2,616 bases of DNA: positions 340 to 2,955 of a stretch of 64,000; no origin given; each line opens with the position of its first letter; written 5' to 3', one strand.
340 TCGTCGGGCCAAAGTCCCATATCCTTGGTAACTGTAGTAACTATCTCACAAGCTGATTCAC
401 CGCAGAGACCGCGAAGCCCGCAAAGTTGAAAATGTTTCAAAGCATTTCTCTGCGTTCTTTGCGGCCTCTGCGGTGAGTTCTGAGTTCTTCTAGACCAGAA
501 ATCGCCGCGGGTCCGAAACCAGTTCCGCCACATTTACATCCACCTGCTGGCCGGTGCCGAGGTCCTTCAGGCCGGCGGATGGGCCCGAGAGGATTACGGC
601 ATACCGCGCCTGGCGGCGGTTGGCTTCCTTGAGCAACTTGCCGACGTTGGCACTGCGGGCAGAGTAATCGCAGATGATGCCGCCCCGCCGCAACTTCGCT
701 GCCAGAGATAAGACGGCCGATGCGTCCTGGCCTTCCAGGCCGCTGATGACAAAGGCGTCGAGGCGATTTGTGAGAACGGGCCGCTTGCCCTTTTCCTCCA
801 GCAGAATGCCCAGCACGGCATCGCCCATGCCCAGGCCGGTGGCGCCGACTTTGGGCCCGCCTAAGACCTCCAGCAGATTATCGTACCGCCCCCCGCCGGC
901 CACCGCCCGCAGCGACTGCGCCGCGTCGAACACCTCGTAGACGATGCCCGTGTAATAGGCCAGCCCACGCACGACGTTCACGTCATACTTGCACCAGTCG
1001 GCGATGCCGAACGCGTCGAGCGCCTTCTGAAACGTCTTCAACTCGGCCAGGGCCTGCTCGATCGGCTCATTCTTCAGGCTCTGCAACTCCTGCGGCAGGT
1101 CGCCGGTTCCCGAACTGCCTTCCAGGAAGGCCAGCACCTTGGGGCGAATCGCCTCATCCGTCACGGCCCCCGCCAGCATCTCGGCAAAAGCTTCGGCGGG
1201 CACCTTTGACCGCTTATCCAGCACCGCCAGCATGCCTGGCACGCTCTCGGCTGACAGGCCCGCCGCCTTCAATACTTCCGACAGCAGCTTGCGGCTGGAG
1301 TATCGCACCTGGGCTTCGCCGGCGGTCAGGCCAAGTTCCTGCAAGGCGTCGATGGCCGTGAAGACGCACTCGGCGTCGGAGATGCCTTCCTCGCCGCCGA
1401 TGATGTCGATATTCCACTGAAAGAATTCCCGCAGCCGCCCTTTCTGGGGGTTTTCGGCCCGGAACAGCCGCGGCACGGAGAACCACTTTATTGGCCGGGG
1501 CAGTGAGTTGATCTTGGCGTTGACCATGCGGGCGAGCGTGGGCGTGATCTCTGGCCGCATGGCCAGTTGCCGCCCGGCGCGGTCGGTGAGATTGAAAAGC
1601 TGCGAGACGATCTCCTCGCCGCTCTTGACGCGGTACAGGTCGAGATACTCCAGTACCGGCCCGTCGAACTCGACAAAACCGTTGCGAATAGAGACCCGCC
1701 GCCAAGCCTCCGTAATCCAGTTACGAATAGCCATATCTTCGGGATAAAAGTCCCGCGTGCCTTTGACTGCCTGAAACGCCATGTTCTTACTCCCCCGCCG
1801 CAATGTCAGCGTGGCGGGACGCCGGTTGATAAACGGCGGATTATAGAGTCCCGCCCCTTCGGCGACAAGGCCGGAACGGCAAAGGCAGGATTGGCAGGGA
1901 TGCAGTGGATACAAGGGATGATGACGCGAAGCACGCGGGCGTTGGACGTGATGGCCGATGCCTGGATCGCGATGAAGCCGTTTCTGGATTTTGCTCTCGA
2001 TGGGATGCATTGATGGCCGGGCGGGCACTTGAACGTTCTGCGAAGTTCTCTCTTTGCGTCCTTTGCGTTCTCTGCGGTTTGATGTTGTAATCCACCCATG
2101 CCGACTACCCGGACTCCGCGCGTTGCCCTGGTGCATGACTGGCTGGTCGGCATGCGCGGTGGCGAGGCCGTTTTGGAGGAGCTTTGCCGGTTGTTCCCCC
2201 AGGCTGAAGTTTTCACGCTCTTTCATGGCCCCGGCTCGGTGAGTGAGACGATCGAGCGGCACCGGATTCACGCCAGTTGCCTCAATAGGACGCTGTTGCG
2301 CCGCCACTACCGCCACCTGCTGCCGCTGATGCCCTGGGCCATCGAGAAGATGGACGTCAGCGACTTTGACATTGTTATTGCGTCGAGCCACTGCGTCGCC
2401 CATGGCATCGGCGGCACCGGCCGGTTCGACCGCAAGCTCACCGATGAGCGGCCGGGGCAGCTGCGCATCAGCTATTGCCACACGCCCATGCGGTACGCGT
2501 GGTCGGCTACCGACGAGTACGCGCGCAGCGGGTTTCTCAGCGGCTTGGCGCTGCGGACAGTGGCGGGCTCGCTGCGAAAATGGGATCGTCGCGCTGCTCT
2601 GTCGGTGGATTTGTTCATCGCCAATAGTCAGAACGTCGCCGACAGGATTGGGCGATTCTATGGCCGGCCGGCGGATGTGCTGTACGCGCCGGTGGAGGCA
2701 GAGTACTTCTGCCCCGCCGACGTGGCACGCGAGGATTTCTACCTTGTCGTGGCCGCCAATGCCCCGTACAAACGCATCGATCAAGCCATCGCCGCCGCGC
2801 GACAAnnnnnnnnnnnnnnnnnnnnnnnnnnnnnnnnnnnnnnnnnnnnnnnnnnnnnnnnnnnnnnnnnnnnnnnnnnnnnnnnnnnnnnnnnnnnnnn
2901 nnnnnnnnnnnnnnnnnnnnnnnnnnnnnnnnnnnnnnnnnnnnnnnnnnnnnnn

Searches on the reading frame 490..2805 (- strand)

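Call 41: search_protein_families(library=pfam, proteins=[window:490-2805:-], max_evalue=1e-8)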
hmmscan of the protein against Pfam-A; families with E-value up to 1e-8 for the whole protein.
window:490-2805:- (771 aa): 1 family
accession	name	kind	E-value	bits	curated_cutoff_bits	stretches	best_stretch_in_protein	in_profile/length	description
PF13393.11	tRNA-synt_His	-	2.9e-45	155.3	25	1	349-658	1-301/308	Histidyl-tRNA synthetase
